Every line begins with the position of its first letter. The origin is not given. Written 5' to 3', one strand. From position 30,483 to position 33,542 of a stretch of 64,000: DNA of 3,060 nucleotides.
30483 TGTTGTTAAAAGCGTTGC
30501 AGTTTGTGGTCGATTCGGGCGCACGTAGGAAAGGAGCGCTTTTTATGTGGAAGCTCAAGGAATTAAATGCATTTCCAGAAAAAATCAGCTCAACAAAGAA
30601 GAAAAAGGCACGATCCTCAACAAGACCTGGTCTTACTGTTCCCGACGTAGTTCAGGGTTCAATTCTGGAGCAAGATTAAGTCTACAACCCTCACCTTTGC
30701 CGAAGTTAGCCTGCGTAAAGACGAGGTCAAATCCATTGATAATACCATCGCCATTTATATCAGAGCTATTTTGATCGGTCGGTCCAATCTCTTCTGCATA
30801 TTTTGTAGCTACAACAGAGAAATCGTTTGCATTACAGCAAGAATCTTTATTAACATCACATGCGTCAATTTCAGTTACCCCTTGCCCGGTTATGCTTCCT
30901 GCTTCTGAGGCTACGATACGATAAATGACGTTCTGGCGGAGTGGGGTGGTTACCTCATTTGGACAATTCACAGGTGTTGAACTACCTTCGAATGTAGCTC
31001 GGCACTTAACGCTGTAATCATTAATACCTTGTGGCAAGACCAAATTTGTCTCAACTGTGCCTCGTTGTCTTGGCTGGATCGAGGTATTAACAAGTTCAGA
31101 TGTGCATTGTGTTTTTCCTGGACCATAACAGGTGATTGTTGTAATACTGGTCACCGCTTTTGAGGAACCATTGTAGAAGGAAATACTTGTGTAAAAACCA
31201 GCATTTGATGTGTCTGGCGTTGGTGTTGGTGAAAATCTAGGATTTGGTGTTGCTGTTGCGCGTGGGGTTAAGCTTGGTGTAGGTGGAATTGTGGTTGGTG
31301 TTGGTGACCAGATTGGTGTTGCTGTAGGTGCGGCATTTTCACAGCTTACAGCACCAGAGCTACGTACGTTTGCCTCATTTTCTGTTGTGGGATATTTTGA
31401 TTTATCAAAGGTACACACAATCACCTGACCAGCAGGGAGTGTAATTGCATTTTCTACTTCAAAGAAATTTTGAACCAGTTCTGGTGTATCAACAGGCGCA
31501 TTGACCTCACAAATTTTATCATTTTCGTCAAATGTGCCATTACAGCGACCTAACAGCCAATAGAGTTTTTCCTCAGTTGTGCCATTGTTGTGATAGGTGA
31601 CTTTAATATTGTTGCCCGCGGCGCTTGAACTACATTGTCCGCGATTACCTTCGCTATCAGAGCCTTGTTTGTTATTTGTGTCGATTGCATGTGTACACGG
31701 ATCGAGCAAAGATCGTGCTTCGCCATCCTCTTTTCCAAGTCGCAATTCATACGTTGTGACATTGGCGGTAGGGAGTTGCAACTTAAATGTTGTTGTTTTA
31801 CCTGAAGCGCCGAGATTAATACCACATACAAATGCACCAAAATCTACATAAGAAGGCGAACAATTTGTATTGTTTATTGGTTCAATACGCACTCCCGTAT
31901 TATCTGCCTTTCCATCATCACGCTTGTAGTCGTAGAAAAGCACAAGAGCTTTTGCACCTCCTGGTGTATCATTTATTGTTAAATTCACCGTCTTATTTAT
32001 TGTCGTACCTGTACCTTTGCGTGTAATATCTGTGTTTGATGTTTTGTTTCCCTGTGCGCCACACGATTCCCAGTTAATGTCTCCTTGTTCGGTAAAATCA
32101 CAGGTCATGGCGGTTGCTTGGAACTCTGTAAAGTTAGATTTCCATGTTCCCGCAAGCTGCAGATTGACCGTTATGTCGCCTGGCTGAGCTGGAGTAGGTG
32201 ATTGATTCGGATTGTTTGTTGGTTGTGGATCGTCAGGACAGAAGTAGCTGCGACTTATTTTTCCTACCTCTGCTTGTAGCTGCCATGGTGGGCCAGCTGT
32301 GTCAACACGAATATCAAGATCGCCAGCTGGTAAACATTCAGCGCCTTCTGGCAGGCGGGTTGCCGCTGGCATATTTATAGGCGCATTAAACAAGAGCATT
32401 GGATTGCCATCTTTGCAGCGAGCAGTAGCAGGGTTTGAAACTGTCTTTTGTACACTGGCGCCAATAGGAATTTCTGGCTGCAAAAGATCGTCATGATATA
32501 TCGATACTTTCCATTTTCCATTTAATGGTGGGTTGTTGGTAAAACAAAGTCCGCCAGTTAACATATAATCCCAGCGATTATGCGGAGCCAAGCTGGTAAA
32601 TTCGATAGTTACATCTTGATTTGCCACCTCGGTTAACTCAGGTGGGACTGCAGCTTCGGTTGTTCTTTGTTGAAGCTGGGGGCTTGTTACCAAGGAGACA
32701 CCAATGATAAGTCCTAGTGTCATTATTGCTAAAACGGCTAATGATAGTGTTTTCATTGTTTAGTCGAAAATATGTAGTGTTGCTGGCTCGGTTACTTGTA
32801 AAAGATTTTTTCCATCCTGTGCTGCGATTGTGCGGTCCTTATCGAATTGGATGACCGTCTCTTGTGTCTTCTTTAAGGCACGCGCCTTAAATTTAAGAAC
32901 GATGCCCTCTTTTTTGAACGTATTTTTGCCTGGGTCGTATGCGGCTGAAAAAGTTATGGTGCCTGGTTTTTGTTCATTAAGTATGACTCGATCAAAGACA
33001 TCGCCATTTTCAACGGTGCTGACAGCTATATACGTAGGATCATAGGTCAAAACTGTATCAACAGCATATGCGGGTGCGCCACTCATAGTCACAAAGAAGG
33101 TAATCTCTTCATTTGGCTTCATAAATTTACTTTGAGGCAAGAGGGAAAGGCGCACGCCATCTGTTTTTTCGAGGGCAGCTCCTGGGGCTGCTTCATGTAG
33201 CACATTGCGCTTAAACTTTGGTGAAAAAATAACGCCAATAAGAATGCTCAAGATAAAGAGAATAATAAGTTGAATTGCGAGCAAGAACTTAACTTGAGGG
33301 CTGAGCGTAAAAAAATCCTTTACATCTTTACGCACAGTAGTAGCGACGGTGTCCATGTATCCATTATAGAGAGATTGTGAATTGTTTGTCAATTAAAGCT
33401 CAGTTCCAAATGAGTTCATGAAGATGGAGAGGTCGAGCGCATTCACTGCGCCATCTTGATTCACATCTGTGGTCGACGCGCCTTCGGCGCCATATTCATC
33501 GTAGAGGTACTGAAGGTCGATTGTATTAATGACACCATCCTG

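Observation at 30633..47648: Cellulosome-like cohesin-dockerin surface system whose cargo is adhesins and unknown modules, not recognisable enzymes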

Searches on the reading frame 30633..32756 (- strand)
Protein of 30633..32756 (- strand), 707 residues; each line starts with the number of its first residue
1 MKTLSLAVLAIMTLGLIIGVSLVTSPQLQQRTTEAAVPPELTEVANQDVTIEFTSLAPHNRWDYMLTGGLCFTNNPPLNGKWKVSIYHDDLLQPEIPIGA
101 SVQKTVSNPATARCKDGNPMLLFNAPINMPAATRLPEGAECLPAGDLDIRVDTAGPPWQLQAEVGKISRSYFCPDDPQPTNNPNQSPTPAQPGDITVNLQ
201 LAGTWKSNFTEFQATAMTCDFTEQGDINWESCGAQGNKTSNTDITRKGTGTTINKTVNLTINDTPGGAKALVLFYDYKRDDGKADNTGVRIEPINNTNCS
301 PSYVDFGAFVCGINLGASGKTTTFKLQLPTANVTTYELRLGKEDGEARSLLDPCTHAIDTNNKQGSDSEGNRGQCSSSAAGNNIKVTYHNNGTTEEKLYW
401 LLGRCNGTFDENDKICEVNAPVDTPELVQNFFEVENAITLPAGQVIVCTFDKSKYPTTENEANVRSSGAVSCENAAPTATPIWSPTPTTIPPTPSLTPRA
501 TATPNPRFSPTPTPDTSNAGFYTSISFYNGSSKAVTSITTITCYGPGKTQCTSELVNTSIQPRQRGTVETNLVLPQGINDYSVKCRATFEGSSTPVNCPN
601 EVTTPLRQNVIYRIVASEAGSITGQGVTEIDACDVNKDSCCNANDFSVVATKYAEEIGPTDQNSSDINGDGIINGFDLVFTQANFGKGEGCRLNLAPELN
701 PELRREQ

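Call 5: search_protein_families(library=pfam, proteins=[window:30633-32756:-], max_evalue=1)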
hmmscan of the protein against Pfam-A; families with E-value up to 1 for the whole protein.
window:30633-32756:- (707 aa): 1 family
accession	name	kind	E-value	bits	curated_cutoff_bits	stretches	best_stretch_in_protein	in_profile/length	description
PF00404.24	Dockerin_1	-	1.1e-05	25.9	22.9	2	634-679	3-50/57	Dockerin type I domain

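Call 27: search_solved_structures(query=window:30633-32756:-, max_evalue=1)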
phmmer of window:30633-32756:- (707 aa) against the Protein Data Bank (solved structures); distinct sequences matched with E-value up to 1: 4.
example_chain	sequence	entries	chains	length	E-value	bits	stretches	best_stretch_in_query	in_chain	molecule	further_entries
2y3n_B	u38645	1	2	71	0.00046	21.8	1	634-691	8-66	CELLULOSOMAL FAMILY-48 PROCESSIVE GLYCOSIDE HYDROLASE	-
6kge_D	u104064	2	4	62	0.0017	20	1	634-679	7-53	And cellulose-binding endoglucanase family 9 CelL ortholog dockerin domain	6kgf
6kg9_A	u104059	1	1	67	0.0024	19.4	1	633-679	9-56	And cellulose-binding endoglucanase family 9 CelL ortholog dockerin domain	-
6kgc_B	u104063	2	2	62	0.0034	19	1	634-679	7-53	And cellulose-binding endoglucanase family 9 CelL ortholog dockerin domain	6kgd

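Call 54: search_protein_families(library=ncbifam, proteins=[window:30633-32756:-], max_evalue=0.1)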
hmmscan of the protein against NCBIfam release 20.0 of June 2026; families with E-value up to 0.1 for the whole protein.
window:30633-32756:- (707 aa): 0 families

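Call 83: search_solved_structures(query=A9, max_evalue=1)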
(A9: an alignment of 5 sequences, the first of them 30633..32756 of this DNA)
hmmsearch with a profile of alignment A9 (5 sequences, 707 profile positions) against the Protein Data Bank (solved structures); distinct sequences matched with E-value up to 1: 22.
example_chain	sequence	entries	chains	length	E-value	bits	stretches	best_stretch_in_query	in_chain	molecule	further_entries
2y3n_B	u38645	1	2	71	1.7e-05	26.6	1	640-697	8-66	CELLULOSOMAL FAMILY-48 PROCESSIVE GLYCOSIDE HYDROLASE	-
6kge_D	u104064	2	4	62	7.1e-05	24.6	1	639-689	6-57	And cellulose-binding endoglucanase family 9 CelL ortholog dockerin domain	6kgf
6kg9_A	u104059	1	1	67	0.00032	22.4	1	638-691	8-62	And cellulose-binding endoglucanase family 9 CelL ortholog dockerin domain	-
6kgc_B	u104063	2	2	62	0.0012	20.5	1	639-689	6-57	And cellulose-binding endoglucanase family 9 CelL ortholog dockerin domain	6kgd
2b59_B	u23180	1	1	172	0.005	18.5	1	615-694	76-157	Cellulosomal scaffolding protein A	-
5nrk_B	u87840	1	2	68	0.005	18.5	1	639-688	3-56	DocCel5: Type I dockerin repeat domain from A. cellulolyticus family 5 endoglucanase WP_01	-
5k39_B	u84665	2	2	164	0.016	16.8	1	643-692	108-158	Dockerin module from a protein of unknown function | Ig domain protein group 2 domain protein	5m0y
3kcp_A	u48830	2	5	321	0.016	16.8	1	615-694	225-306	Cellulosomal-scaffolding protein A | Cellulosome anchoring protein cohesin region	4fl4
4dh2_B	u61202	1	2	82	0.036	15.6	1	639-688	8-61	Dockerin type 1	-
5g5d_B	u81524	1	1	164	0.053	15.1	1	615-694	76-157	CELLULOSOMAL-SCAFFOLDING PROTEIN A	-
4fl4_A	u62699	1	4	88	0.089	14.3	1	639-688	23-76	Glycoside hydrolase family 9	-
2vn6_B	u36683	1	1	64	0.22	13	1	640-689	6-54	ENDOGLUCANASE A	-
1ohz_B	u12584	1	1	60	0.25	12.8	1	640-687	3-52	ENDO-1,4-BETA-XYLANASE Y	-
5lxv_B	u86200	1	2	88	0.31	12.6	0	669-700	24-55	Carbohydrate-binding protein WP_009985128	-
2ccl_B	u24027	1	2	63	0.4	12.2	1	640-687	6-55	ENDO-1,4-BETA-XYLANASE Y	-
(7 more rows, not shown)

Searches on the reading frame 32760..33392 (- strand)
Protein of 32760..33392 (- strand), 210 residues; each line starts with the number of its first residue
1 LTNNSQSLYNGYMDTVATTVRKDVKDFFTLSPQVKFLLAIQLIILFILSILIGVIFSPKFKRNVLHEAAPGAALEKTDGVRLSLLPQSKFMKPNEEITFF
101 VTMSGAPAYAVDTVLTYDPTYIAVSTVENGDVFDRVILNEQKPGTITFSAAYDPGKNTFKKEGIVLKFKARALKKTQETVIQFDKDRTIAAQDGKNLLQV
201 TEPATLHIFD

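Call 5: search_protein_families(library=pfam, proteins=[window:32760-33392:-], max_evalue=1)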
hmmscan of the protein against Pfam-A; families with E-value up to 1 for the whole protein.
window:32760-33392:- (210 aa): 1 family
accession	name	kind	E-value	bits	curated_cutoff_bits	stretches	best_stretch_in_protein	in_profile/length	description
PF00963.24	Cohesin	-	1.7e-09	38.4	24.1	1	92-193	11-124/139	Cohesin domain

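Call 9: find_encoding_contigs(protein=window:32760-33392:-, flank=10000, max_places=6)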
Protein window:32760-33392:- (210 aa): no gene with exactly this product is on record in the collection.

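Call 19: find_homologous_proteins(query=window:32760-33392:-, max_evalue=0.001)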
Query window:32760-33392:- (210 aa): 17 proteins with E <= 0.001 among 182 candidates.
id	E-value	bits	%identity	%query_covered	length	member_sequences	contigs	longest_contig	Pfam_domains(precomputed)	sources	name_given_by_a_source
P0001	3.5e-121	420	99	94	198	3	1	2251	PF00963.25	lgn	-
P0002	1.0e-90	321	75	94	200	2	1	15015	PF00963.25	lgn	-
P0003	5.5e-90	318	76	94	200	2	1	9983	PF00963.25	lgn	-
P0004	1.8e-89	316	75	94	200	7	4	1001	PF00963.25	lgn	-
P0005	2.0e-87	310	74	94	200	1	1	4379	PF00963.25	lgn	-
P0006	7.1e-85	301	71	91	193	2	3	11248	PF00963.25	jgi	-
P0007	3.8e-82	293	68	97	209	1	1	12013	PF00963.25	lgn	-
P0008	4.5e-81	289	69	94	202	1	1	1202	PF00963.25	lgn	-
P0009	1.7e-80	287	70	94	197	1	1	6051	PF00963.25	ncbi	-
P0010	2.0e-47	179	47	94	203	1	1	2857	PF00963.25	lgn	-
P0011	4.9e-47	178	69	57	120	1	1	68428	PF00963.25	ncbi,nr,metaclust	ncbi:MAG: hypothetical protein UZ22_OP11002000414 [Microgenomates bacterium OLB23]|nr:MAG: hypotheti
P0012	7.9e-44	168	48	92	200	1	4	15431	PF00963.25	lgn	-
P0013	9.5e-44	167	49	94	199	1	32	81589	PF00963.25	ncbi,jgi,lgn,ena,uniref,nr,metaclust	ncbi:hypothetical protein A3H80_01580 [Candidatus Roizmanbacteria bacterium RIFCSPLOWO2_02_FULL_37_1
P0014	1.5e-41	160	46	91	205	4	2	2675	PF00963.25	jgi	jgi:hypothetical protein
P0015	4.1e-32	129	39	93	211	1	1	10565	-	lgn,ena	-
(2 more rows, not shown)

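Call 20: find_encoding_contigs(protein=P0013, flank=10000, max_places=3)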
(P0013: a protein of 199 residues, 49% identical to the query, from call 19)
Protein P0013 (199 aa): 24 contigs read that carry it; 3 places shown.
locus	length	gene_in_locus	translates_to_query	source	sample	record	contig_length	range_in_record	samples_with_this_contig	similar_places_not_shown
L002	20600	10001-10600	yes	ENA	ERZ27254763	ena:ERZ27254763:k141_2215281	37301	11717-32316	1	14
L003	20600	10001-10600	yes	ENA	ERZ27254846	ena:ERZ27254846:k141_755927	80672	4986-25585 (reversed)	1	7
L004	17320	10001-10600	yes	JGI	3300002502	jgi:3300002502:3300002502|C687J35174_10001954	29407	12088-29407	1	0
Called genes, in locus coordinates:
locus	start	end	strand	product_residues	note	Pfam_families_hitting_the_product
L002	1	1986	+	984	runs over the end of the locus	-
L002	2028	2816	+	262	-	-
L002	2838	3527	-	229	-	PF01797:Y1_Tnp (weak)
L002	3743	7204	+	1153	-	PF00404:Dockerin_1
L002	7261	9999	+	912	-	-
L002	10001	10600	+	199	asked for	PF00963:Cohesin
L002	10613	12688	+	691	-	PF00404:Dockerin_1 (weak)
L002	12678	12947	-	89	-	-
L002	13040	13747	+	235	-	PF14402:7TM_transglut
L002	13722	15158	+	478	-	PF14397:ATPgrasp_ST, PF02655:ATP-grasp_3 (faint), PF08443:RimK (faint), PF05618:RimB-like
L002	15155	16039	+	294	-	PF03133:TTL (faint), PF08443:RimK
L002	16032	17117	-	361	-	PF00349:Hexokinase_1 (weak), PF03727:Hexokinase_2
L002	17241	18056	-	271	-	PF01261:AP_endonuc_2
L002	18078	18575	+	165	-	PF01195:Pept_tRNA_hydro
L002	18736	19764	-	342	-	PF00963:Cohesin (weak)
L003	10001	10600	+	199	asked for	PF00963:Cohesin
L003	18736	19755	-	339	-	PF00963:Cohesin (weak)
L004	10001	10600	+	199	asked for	PF00963:Cohesin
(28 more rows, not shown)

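Call 21: find_encoding_contigs(protein=P0011, flank=10000, max_places=3)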
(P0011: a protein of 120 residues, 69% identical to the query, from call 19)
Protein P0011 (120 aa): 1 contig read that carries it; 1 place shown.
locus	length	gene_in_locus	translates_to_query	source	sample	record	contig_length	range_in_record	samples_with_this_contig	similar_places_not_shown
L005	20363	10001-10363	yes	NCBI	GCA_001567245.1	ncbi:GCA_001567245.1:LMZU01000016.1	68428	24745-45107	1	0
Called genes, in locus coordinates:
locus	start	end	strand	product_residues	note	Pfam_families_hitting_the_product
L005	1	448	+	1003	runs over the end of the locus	PF00404:Dockerin_1 (faint), PF00092:VWA, PF13519:VWA_2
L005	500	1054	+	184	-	PF00963:Cohesin (weak)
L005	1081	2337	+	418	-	-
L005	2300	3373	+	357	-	PF00092:VWA, PF13519:VWA_2, PF00404:Dockerin_1 (weak)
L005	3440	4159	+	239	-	PF00404:Dockerin_1 (faint)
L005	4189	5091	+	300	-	-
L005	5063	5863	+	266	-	PF00404:Dockerin_1 (weak)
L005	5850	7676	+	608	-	-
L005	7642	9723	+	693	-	PF00404:Dockerin_1 (weak)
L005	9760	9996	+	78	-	-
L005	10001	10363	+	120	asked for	PF00963:Cohesin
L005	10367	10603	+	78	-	-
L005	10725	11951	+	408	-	-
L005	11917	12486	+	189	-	PF00404:Dockerin_1 (weak)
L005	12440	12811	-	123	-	-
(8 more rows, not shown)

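Call 43: find_related_loci(query=A5, collection=genome_contigs, flank=10000)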
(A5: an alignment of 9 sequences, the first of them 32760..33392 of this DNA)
Query A5 (210 aa) in genome_contigs; peptide patterns used: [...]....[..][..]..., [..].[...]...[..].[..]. (x = any residue, [..] = any of these).
81 stretches matched a pattern; 5 encode a relative of the query (tblastn E <= 1e-3); 5 distinct loci.
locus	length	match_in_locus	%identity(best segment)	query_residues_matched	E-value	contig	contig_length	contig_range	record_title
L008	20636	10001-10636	74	1-210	2e-92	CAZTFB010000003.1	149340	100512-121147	MAG TPA_asm: uncultured Gammaproteobacteria bacterium isolate SRP329715_co1_107 genome assembly, contig: NODE_100_length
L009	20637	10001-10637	70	1-210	2e-67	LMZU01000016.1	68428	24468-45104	MAG: Microgenomates bacterium OLB23 UZ22_OP11002CONTIG000016, whole genome shotgun sequence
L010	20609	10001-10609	44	13-210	2e-48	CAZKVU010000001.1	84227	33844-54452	MAG TPA_asm: uncultured Gammaproteobacteria bacterium isolate binchicken_co105_412 genome assembly, contig: NODE_292_len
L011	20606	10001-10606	37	13-208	5e-30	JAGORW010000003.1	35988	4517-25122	Candidatus Woesebacteria bacterium isolate Gw_Eff_bin_292 Gw_Eff_2093_length_35988_cov_17.698530, whole genome shotgun s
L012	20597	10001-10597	49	13-210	5e-40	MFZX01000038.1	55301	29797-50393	MAG: Candidatus Roizmanbacteria bacterium RIFCSPHIGHO2_12_FULL_37_23 rifcsphigho2_12_scaffold_464, whole genome shotgun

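Call 53: search_protein_families(library=pfam, alignment_id=A6, max_evalue=0.001)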
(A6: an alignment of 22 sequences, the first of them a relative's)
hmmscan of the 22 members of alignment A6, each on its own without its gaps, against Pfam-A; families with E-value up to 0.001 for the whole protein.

A. member 1, L010:336-3095:+ (920 aa): 3 families
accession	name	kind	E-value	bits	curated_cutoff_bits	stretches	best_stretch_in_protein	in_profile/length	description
PF00404.24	Dockerin_1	-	5.3e-11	43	22.9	2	839-861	30-52/57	Dockerin type I domain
PF13519.12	VWA_2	-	1.9e-10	41.7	27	1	599-728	2-106/107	von Willebrand factor type A domain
PF00092.34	VWA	-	4.7e-08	33.9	23.8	1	599-772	3-142/174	von Willebrand factor type A domain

B. families by the number of members that match (of 22 scanned): 6 families
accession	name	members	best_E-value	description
PF00404.24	Dockerin_1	18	5.3e-11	Dockerin type I domain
PF13519.12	VWA_2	5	1.7e-14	von Willebrand factor type A domain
PF00092.34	VWA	5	6.5e-12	von Willebrand factor type A domain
PF00544.25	Pectate_lyase_4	1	2.2e-30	Pectate lyase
PF00036.39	EF-hand_1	1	9e-05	EF hand domain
PF13405.12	EF-hand_6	1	0.00081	EF-hand domain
